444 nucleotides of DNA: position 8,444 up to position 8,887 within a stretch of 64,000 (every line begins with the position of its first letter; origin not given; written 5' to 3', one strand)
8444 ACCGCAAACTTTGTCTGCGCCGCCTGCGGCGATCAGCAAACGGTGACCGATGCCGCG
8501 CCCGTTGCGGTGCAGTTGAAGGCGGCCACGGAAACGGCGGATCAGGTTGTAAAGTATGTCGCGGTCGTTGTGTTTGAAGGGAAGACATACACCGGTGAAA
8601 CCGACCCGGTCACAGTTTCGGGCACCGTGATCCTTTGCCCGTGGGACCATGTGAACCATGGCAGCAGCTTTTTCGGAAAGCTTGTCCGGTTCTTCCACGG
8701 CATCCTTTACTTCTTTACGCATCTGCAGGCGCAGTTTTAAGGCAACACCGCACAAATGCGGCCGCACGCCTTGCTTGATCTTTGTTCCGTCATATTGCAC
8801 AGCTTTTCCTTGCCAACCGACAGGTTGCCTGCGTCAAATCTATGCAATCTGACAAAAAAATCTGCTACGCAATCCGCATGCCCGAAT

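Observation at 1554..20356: Four consecutive secreted proteins share an aromatic, amphipathic ~20-aa extreme C-terminal tail: possible undescribed anchoring/sorting signal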

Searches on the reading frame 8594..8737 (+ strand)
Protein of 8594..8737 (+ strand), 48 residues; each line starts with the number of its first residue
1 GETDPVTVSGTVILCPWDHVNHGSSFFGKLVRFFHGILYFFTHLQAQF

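Call 16: search_protein_families(library=ncbifam, proteins=[window:8594-8737:+], max_evalue=10)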
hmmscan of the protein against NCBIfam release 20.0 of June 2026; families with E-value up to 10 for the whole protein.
seq(48 aa): 0 families

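Call 17: search_protein_families(library=pfam, proteins=[window:8594-8737:+], max_evalue=10)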
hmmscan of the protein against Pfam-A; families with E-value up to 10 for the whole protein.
seq(48 aa): 0 families

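Call 21: find_homologous_proteins(query=A1, max_evalue=10)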
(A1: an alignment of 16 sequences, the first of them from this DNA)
Query A1 (16 sequences) (42 aa, profile of the alignment): 1 proteins with E <= 10 among 15 candidates.
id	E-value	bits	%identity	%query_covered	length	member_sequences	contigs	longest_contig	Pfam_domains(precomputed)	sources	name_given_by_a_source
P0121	1.5e-13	68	74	74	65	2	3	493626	-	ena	-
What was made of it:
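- Tried and rejected: The word index is unsuited to 40-aa queries (call 21).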

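Call 31: search_protein_representatives(alignment_id=A2)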
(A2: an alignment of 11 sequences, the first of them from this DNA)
Query: 11 sequences, 41 profile positions. Proteins with E-value up to 0.001 (for the whole library): 155; up to 1e-10: 35; up to 1e-30: 0. The best 150 are listed.
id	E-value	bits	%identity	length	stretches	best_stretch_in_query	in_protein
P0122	2.7e-17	78.5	-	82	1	1-40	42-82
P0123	5.5e-17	77.5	-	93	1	1-40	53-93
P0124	6.5e-17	77.3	-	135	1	1-40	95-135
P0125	8.2e-17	76.9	-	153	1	1-40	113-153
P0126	1.7e-16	75.9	-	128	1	1-40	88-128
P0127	2.4e-16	75.4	-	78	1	4-40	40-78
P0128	5.8e-16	74.2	-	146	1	1-40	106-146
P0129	5.8e-16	74.2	-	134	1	2-40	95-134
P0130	8.8e-16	73.6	-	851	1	1-40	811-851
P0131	1.8e-15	72.6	-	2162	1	1-40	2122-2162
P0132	2.3e-15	72.3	-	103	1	5-40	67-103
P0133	2.6e-15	72.2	-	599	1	1-40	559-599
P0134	2.7e-15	72.1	-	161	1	2-40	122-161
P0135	4.1e-15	71.5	-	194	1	4-40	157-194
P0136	6.8e-15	70.8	-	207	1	1-40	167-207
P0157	3.7e-10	55.6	-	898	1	1-39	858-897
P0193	2.6e-07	46.5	-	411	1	2-40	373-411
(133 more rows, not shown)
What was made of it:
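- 155 representatives score E<=1e-3 and 35 score E<=1e-10 (call 31).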

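Call 39: search_protein_families(library=pfam, alignment_id=A4, max_evalue=0.0001)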
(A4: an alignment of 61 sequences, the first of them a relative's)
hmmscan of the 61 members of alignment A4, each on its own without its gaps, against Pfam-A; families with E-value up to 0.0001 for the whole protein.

A. member 1, P0138 (1102 aa): 1 family
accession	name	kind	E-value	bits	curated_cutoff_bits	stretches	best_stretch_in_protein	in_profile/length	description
PF18889.6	Beta_helix_3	-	2.5e-18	66.1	27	0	626-647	1-19/20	Beta helix repeat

B. families by the number of members that match (of 61 scanned): 17 families
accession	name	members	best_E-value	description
PF13306.12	LRR_5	15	2.9e-84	BspA type Leucine rich repeat region (6 copies)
PF18998.6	Flg_new_2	6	1.2e-44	Divergent InlB B-repeat domain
PF19789.6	DUF6273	6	3.5e-18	Domain of unknown function (DUF6273)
PF13855.12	LRR_8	4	9.8e-09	Leucine rich repeat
PF00240.29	ubiquitin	3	4e-31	Ubiquitin family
PF18889.6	Beta_helix_3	3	2.5e-18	Beta helix repeat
PF11976.14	Rad60-SLD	3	9.2e-17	Ubiquitin-2 like Rad60 SUMO-like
PF09479.16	Flg_new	3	2.7e-13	Listeria-Bacteroides repeat domain (List_Bact_rpt)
PF00059.27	Lectin_C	2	2e-11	Lectin C-type domain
PF00092.34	VWA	2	1e-10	von Willebrand factor type A domain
PF12799.13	LRR_4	2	6.1e-05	Leucine Rich repeats (2 copies)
PF07675.18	Cleaved_Adhesin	1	8e-41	Cleaved Adhesin Domain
PF07581.17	Glug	1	8.2e-24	The GLUG motif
PF13519.12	VWA_2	1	6.6e-11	von Willebrand factor type A domain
PF05547.17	Peptidase_M6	1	9.8e-11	Immune inhibitor A peptidase M6, catalytic domain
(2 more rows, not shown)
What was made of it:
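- Host domains include BspA-type LRR, InlB B-repeat, DUF6273, beta-helix, C-type lectin, VWA, cleaved adhesin, Glug and peptidase M6 (call 39).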

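Call 65: search_protein_families(library=ncbifam, proteins=[P0193, P0157], max_evalue=10)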
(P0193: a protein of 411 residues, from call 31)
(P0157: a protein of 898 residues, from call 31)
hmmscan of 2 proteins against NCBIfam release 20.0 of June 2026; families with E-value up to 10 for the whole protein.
P0193 (411 aa): 0 families

P0157 (898 aa): 2 families
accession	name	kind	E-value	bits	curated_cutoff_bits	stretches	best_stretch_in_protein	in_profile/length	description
NF047859.1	StressCuResBhsA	equivalog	0.036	14.6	90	1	13-38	7-32/85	multiple stress resistance protein BhsA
NF007611.1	PRK10259.1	equivalog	0.26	11.8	110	0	13-34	7-28/86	DUF1471 family protein YbiJ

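Call 66: search_protein_families(library=pfam, proteins=[P0193, P0157], max_evalue=10)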
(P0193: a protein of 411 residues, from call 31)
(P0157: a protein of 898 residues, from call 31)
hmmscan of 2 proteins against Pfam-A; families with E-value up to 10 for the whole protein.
P0193 (411 aa): 1 family
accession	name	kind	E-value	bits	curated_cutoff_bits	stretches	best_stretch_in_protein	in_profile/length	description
PF05375.19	Pacifastin_I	-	0.0064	16.6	27.9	2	245-271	13-37/40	Pacifastin inhibitor (LCMII)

P0157 (898 aa): 2 families
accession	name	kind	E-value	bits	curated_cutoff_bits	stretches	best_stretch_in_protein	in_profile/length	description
PF19789.6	DUF6273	-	4.5e-09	36.8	23.5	1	99-270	24-171/172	Domain of unknown function (DUF6273)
PF13529.12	Peptidase_C39_2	-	0.00076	20.5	24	1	534-607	62-143/143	Peptidase_C39 like family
